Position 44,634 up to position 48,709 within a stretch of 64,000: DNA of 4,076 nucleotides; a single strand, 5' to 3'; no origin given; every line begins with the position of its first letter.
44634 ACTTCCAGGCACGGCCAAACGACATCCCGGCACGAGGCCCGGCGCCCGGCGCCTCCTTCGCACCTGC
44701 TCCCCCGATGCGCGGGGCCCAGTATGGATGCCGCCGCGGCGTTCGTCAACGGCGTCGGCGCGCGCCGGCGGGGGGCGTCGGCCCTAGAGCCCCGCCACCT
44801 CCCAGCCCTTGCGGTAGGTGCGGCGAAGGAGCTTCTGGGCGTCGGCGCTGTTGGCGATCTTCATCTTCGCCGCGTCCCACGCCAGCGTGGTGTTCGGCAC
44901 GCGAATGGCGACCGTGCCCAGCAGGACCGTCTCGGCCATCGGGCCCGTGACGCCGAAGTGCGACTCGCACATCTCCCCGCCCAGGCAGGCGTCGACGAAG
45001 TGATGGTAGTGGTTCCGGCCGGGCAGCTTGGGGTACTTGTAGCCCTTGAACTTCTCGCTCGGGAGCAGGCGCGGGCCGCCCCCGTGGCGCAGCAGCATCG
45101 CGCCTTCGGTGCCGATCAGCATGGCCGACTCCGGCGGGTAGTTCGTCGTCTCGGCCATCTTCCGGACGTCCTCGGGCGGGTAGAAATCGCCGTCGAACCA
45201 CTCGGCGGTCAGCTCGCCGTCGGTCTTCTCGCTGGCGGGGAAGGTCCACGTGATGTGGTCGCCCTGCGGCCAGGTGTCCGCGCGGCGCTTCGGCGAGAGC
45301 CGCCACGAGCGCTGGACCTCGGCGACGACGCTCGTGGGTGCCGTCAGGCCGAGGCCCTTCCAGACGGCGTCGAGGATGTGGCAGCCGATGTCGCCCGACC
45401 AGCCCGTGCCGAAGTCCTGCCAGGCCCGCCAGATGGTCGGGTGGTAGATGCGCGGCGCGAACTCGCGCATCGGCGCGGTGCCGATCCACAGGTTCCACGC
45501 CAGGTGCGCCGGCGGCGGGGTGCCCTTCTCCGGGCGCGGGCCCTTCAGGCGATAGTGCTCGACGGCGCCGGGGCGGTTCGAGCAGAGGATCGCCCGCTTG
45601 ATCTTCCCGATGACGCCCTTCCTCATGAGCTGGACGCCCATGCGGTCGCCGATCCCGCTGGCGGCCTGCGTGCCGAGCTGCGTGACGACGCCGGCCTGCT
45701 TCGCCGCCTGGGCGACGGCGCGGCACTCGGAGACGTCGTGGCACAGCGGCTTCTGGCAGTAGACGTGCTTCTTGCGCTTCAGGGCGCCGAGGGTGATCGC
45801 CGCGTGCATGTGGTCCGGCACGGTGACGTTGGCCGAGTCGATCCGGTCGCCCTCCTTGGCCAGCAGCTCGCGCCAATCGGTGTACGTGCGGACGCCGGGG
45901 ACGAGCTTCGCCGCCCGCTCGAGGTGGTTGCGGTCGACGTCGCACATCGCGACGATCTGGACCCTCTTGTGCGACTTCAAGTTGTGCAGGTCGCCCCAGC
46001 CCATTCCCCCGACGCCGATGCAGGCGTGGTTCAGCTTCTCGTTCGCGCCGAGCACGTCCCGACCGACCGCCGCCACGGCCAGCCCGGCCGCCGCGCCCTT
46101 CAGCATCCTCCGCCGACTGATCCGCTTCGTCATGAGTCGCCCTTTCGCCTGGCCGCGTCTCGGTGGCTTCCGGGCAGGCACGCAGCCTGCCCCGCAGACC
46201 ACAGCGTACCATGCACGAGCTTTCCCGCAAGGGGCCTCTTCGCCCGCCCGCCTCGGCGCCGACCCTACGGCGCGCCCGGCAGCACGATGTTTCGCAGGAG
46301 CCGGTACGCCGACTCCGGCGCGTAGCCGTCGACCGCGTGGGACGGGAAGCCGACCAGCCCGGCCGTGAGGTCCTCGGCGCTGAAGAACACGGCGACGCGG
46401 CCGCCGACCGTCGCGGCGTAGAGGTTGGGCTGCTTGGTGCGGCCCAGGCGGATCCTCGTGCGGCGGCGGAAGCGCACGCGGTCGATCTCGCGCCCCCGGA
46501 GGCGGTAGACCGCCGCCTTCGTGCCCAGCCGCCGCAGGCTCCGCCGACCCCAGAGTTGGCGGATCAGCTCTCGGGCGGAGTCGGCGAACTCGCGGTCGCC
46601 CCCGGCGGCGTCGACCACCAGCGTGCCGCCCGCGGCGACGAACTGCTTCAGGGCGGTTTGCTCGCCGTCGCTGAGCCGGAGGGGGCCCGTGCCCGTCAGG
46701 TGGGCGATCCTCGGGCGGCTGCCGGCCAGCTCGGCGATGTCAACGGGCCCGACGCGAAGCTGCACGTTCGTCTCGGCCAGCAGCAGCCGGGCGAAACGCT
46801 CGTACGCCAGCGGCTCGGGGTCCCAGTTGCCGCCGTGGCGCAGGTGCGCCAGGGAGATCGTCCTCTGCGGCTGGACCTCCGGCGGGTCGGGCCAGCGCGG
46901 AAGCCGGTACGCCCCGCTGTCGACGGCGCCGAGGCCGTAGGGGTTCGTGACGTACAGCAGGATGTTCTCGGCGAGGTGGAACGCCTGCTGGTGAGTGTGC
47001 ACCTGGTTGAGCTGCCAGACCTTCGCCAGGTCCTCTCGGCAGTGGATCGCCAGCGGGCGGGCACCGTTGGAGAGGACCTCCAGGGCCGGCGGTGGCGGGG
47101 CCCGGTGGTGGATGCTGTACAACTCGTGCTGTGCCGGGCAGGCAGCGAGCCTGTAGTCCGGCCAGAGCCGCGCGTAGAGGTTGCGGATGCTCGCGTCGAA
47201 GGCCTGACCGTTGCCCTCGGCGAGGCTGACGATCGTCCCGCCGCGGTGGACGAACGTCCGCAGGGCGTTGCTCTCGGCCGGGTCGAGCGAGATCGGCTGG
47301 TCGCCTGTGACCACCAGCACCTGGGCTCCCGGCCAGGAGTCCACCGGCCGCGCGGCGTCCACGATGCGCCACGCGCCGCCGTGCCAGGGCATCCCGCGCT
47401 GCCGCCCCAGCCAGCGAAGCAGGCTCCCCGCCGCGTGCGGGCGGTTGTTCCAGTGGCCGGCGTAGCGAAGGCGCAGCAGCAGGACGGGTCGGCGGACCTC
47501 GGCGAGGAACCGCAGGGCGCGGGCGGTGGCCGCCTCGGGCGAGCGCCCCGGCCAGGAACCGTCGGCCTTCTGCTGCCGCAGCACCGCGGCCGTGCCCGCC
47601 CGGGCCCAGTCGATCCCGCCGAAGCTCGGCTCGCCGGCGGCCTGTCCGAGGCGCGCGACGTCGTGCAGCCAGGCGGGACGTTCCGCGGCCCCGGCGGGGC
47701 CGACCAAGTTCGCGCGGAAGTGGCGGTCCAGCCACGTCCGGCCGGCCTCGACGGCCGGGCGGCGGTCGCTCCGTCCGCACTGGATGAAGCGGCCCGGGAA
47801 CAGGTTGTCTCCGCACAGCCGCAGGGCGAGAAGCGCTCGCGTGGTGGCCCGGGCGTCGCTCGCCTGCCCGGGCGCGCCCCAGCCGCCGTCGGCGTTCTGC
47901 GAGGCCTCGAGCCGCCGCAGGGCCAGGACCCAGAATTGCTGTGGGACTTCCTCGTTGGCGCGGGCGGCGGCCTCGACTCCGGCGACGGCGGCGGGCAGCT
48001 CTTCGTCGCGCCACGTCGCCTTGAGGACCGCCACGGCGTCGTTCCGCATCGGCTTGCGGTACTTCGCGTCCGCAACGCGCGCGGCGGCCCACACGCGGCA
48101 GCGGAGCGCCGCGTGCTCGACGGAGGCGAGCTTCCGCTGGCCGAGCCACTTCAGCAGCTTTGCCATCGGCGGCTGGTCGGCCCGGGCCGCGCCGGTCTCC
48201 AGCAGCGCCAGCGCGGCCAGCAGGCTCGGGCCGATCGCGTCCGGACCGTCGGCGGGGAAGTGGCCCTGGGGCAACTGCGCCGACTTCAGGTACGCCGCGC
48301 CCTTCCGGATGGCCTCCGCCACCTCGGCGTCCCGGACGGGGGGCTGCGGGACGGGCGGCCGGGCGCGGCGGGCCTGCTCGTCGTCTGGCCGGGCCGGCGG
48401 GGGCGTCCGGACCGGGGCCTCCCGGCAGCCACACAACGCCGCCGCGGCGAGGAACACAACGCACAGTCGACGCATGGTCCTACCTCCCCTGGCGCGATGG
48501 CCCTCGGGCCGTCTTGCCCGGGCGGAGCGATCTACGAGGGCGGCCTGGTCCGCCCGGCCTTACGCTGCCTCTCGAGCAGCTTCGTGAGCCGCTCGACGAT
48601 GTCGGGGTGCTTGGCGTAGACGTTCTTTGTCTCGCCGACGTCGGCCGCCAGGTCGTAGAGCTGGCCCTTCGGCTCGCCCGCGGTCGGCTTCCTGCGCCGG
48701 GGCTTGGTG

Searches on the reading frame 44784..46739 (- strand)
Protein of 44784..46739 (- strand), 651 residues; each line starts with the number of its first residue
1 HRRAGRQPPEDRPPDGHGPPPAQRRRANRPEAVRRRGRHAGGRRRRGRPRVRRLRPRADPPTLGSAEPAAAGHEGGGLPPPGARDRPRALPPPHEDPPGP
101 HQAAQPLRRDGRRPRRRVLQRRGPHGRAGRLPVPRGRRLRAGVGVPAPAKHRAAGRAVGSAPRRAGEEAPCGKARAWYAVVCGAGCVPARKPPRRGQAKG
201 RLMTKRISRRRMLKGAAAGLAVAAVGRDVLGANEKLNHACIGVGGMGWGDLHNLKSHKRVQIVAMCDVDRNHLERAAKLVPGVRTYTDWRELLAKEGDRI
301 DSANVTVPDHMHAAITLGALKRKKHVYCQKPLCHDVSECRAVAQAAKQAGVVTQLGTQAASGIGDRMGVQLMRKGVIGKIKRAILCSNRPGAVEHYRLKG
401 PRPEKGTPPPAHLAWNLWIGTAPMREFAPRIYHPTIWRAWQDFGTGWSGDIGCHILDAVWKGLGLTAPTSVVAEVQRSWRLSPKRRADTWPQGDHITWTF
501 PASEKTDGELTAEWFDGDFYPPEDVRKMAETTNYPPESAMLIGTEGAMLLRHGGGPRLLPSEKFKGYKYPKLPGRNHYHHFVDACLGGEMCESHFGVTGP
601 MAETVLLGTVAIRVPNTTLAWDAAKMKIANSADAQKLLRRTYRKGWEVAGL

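Call 5: search_protein_families(library=pfam, proteins=[window:44784-46739:-], max_evalue=0.001)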
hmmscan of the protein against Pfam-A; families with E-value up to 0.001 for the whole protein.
window:44784-46739:- (651 aa): 2 families
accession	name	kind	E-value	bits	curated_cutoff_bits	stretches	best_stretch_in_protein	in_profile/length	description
PF01408.29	GFO_IDH_MocA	-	5e-19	69.6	24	1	237-356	2-119/120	Oxidoreductase family, NAD-binding Rossmann fold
PF19051.5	GFO_IDH_MocA_C2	-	1.2e-09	38.6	23.3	1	400-466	39-104/254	Oxidoreductase family, C-terminal alpha/beta domain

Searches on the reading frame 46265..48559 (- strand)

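Call 5: search_protein_families(library=pfam, proteins=[window:46265-48559:-], max_evalue=0.001)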
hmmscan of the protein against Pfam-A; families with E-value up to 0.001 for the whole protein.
window:46265-48559:- (764 aa): 3 families
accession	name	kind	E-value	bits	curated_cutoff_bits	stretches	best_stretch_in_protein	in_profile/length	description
PF13709.12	DUF4159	-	1.3e-29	103.6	25.9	2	570-759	2-198/202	Domain of unknown function (DUF4159)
PF14258.12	DUF4350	-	3.5e-07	31.1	30.4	1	404-462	28-78/181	Domain of unknown function (DUF4350)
PF13249.12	SQHop_cyclase_N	-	4.3e-05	23.3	26.2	0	214-252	51-90/291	Squalene-hopene cyclase N-terminal domain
